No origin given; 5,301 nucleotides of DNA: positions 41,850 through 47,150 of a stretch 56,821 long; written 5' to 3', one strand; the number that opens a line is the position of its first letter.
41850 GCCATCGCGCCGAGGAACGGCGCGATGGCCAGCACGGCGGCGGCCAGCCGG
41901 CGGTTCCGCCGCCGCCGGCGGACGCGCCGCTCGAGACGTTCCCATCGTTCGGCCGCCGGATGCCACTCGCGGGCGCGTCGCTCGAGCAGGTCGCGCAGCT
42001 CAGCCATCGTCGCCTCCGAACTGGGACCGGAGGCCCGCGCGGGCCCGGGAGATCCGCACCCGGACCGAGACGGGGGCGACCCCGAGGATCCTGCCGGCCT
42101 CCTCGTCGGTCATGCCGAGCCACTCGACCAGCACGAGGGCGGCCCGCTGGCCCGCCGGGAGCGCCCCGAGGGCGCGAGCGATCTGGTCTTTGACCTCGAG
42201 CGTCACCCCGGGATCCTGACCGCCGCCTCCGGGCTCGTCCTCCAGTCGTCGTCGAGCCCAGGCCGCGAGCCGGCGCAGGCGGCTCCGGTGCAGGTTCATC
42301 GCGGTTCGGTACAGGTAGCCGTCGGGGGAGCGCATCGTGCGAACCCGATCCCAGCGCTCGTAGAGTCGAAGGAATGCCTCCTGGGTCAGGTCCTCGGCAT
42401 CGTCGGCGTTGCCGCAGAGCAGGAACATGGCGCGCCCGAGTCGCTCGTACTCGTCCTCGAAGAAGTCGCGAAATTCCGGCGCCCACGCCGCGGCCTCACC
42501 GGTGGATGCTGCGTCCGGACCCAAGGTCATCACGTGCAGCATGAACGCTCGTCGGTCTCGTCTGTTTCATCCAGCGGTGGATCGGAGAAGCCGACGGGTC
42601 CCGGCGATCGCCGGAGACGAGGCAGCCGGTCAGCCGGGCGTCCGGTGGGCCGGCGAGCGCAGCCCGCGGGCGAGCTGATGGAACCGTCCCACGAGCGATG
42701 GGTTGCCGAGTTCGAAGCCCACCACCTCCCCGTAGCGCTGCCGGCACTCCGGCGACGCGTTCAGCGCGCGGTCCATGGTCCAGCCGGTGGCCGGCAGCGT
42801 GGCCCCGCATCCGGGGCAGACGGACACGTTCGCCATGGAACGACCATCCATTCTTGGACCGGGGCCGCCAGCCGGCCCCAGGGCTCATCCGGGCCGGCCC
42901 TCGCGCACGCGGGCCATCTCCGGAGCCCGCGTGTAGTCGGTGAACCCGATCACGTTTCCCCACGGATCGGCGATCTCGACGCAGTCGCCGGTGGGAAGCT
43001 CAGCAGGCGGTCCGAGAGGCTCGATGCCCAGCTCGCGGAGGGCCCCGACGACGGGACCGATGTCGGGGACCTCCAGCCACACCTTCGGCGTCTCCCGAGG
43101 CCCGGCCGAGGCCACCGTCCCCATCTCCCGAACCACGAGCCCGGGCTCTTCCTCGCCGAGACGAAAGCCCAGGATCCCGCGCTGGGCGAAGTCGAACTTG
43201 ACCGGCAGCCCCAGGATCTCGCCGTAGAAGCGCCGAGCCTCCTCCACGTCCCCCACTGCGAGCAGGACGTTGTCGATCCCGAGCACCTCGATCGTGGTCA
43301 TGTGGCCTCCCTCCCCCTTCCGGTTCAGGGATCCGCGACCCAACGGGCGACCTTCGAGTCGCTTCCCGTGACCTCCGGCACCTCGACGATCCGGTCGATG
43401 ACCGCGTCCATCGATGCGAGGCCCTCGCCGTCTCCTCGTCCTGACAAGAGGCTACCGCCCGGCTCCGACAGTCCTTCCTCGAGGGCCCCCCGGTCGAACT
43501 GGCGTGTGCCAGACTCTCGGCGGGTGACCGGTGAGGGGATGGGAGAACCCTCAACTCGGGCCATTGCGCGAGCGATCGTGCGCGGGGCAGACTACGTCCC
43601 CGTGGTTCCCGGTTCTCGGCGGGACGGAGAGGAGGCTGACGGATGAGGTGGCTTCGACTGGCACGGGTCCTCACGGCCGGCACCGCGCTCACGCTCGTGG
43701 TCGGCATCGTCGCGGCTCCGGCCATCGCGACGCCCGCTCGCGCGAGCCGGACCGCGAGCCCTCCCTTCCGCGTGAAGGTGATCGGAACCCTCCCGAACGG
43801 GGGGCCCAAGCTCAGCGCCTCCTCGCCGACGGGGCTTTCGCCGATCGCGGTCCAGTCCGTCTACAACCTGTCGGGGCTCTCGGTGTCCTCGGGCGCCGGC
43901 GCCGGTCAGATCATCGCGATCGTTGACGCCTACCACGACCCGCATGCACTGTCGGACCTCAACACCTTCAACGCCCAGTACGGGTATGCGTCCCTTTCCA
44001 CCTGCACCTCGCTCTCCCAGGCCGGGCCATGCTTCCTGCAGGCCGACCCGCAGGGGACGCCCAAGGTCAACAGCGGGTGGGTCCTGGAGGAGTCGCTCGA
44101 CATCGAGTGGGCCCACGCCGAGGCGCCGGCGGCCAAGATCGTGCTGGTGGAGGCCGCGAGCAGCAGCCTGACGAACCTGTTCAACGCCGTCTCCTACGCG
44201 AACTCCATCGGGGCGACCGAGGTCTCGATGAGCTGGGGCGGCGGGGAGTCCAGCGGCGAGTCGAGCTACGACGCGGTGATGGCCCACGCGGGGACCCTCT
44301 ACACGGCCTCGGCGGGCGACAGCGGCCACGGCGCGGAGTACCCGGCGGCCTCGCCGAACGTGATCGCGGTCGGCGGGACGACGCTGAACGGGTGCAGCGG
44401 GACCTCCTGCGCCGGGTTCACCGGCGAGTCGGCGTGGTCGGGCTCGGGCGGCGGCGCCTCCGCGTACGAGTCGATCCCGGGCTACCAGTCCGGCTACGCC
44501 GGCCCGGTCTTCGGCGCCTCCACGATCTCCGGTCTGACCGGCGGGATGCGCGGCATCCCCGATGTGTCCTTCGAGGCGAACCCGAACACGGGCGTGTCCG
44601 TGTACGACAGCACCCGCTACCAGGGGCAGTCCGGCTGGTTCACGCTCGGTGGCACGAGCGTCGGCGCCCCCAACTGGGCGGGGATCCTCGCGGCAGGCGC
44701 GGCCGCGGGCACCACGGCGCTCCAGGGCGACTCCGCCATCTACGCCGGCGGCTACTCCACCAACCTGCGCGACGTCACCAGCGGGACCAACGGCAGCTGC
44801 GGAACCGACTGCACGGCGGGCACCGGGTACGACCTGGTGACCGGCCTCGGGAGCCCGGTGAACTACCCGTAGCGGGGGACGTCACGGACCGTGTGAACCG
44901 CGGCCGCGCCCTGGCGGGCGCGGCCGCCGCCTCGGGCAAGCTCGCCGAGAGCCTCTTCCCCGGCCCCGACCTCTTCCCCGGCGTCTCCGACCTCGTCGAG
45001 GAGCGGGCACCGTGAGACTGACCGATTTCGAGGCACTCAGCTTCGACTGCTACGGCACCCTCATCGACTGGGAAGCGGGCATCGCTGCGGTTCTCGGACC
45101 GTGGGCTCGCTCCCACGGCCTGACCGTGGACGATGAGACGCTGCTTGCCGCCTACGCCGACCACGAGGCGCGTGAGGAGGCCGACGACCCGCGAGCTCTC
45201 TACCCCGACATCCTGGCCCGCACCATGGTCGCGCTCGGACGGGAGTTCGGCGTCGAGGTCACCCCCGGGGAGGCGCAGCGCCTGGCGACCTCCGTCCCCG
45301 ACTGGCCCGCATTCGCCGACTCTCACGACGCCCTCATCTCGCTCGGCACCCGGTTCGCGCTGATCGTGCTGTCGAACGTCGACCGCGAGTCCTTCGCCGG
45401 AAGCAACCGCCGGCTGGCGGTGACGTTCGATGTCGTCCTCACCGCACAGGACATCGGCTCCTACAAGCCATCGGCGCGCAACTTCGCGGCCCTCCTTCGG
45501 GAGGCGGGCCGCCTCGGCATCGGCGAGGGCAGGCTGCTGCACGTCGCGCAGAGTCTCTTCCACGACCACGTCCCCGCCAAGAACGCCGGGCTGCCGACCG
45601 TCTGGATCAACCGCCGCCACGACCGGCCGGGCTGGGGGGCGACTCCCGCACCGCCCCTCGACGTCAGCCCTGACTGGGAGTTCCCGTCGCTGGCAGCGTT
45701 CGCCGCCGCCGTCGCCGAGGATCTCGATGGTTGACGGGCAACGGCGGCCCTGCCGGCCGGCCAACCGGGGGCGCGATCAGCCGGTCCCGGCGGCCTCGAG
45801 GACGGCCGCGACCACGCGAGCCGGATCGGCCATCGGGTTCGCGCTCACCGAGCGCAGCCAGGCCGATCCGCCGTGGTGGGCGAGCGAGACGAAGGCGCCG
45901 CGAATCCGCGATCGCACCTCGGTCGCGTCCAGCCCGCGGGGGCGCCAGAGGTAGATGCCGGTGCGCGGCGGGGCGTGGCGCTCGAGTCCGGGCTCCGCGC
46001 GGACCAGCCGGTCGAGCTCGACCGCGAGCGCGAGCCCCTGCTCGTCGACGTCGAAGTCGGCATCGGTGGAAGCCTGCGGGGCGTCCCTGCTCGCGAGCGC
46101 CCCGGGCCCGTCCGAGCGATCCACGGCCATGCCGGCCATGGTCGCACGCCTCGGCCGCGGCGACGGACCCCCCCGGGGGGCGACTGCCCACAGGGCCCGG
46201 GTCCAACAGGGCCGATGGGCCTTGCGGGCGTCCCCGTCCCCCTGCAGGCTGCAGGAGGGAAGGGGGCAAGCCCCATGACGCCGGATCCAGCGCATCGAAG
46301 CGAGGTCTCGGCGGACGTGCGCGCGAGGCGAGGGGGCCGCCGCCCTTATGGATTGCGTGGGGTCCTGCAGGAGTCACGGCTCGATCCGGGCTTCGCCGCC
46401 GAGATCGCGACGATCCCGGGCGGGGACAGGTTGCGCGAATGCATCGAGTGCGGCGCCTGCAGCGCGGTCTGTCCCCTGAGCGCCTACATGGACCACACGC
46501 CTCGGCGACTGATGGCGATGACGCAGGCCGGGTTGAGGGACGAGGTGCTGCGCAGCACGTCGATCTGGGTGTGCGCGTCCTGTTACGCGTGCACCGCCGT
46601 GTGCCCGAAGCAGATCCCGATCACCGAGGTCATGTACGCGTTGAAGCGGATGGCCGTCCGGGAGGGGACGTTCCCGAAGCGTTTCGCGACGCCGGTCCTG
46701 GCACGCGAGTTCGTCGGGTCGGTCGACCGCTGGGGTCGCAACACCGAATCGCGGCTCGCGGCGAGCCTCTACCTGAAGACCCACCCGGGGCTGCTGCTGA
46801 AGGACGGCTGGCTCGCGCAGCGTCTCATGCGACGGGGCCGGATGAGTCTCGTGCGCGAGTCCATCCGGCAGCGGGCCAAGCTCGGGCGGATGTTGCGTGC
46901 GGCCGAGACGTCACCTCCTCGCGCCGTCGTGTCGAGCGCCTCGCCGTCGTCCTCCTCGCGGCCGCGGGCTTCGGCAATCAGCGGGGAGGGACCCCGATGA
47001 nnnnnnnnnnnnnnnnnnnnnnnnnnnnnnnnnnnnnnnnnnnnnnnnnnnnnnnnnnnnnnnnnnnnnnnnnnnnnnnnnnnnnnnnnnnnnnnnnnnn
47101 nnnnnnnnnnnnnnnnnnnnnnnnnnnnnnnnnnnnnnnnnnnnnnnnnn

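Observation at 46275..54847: Seven-gene translationally coupled hdrCBA-mvhDGA-endopeptidase operon in an actinobacterial-type genome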

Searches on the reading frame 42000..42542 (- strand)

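Call 11: search_protein_families(library=pfam, proteins=[window:42000-42542:-], max_evalue=0.0001)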
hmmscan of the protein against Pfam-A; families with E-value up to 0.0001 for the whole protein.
window:42000-42542:- (180 aa): 3 families
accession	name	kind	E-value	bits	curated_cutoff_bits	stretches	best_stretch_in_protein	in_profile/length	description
PF08281.18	Sigma70_r4_2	-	3.2e-12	46.4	25.7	1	119-169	2-52/54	Sigma-70, region 4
PF04542.20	Sigma70_r2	-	5.4e-12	45.8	24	1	30-92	4-68/71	Sigma-70 region 2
PF04545.22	Sigma70_r4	-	4.3e-05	23.4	24.1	1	124-172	1-49/50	Sigma-70, region 4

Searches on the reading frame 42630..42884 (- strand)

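Call 12: search_protein_families(library=pfam, proteins=[window:42630-42884:-], max_evalue=0.0001)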
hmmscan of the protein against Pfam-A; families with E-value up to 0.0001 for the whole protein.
window:42630-42884:- (84 aa): 1 family
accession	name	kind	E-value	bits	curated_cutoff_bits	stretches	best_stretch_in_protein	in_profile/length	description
PF19371.4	DUF5946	-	1.7e-07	32.3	28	1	22-72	2-41/141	Family of unknown function (DUF5946)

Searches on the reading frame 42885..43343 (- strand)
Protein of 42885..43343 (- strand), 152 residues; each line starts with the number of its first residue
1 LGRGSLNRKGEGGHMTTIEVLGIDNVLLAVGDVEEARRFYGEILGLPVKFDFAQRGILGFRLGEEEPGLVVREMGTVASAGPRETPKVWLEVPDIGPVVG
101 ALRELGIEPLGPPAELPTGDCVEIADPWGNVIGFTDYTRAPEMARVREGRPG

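Call 11: search_protein_families(library=pfam, proteins=[window:42885-43343:-], max_evalue=0.0001)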
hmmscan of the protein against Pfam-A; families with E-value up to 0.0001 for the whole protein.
window:42885-43343:- (152 aa): 1 family
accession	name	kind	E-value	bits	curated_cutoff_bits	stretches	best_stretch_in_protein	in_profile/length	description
PF00903.31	Glyoxalase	-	2.4e-09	38.1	20.6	1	22-133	1-120/121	Glyoxalase/Bleomycin resistance protein/Dioxygenase superfamily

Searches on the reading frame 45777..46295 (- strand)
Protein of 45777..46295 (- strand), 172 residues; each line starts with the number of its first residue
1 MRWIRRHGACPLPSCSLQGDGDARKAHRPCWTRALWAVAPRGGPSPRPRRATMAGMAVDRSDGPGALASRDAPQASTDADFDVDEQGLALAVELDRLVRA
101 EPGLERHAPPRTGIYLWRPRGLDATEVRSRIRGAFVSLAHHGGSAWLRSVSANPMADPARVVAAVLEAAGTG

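Call 11: search_protein_families(library=pfam, proteins=[window:45777-46295:-], max_evalue=0.0001)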
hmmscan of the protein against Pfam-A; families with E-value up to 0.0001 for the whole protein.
window:45777-46295:- (172 aa): 0 families

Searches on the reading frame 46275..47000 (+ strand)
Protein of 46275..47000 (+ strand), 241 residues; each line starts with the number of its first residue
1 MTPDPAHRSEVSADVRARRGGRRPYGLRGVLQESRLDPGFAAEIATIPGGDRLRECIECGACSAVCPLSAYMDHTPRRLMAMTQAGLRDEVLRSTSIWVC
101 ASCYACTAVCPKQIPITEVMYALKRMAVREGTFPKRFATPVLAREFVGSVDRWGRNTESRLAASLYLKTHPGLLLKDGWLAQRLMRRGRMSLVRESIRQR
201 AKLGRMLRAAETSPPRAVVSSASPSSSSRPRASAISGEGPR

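Call 3: search_protein_families(library=pfam, proteins=[window:46275-47000:+], max_evalue=0.001)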
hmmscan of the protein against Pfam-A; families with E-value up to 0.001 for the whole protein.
window:46275-47000:+ (241 aa): 10 families
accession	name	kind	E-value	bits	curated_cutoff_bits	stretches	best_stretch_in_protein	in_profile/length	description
PF13183.11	Fer4_8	-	1.3e-11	45.2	27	1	53-114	2-68/68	4Fe-4S dicluster domain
PF13187.11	Fer4_9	-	3.8e-10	40.1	27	1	55-113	1-50/52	4Fe-4S dicluster domain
PF13534.11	Fer4_17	-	3.9e-09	37.4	22.2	1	55-114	1-60/61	4Fe-4S dicluster domain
PF12838.12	Fer4_7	-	1.8e-06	28.7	27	1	56-114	2-52/52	4Fe-4S dicluster domain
PF13237.11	Fer4_10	-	2e-06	28.1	25.5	1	54-111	7-53/53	4Fe-4S dicluster domain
PF13484.11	Fer4_16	-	1.8e-05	25.8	30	1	55-112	1-65/66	4Fe-4S double cluster binding domain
PF12800.12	Fer4_4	-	0.00021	21.8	24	0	55-67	3-15/17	4Fe-4S binding domain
PF12797.12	Fer4_2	-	0.00056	20.1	24.5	0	56-67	10-21/22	4Fe-4S binding domain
PF00037.32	Fer4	-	0.00071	19.7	21.1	0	55-70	7-22/24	4Fe-4S binding domain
PF12798.12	Fer4_3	-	0.00096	20.3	27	0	56-68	1-13/15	4Fe-4S binding domain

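Call 4: search_protein_families(library=ncbifam, proteins=[window:46275-47000:+], max_evalue=0.001)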
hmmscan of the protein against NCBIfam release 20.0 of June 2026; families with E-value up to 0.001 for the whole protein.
window:46275-47000:+ (241 aa): 28 families (the best 25 are shown)
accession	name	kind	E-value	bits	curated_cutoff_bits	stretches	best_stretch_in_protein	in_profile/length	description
NF038018.1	qmoC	equivalog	1.5e-22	80.6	300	1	40-139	5-103/360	quinone-interacting membrane-bound oxidoreductase complex subunit QmoC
TIGR03290.1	CoB_CoM_SS_C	equivalog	2.9e-22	79.2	160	1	54-138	2-86/144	CoB--CoM heterodisulfide reductase subunit C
NF041779.1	hetero_SS_HdrC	equivalog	3.7e-16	59.2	350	1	53-132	30-108/198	ferredoxin:CoB-CoM heterodisulfide reductase subunit HdrC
NF041890.1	hdrC_Methbact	equivalog_domain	4.2e-16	59.1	270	1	51-134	26-108/192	ferredoxin:CoB-CoM heterodisulfide reductase subunit HdrC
NF004898.0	PRK06259.1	equivalog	2.7e-11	42.8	385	1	51-132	131-221/488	fumarate reductase (CoM/CoB) subunit TfrB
NF041837.1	rnfC_Methano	equivalog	2.2e-09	36.7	650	1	54-122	358-422/438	Rnf electron transport complex subunit RnfC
NF042952.1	MFR_FeS_SdhB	equivalog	8.1e-09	34.9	600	1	95-211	199-315/320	8-methylmenaquinol:fumarate reductase iron-sulfur subunit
NF008369.0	PRK11168.1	equivalog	2.2e-08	33.4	278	1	52-130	9-90/401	anaerobic glycerol-3-phosphate dehydrogenase subunit C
NF003454.1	PRK05035.1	equivalog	2.7e-08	32.8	345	1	51-119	364-427/556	electron transport complex subunit RsxC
TIGR01945.1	rnfC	subfamily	6.5e-08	31.5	245.95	1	53-124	362-428/435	RnfABCDGE type electron transport complex subunit C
NF004616.0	PRK05950.1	subfamily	1.4e-07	30.9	228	1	51-130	144-236/238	succinate dehydrogenase iron-sulfur subunit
TIGR00314.1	cdhA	equivalog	2.1e-07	29.1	781.3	1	53-132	398-471/784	CO dehydrogenase/acetyl-CoA synthase complex subunit alpha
TIGR00384.1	dhsB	subfamily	2.7e-07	30.3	88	1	51-118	137-216/222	succinate dehydrogenase and fumarate reductase iron-sulfur protein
NF009226.0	PRK12576.1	equivalog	4.1e-06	26.3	344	1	55-130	155-237/317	succinate dehydrogenase/fumarate reductase iron-sulfur subunit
NF040864.1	HgcB_ferredoxin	equivalog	7.1e-06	25.8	99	0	54-70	44-60/93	mercury methylation ferredoxin HgcB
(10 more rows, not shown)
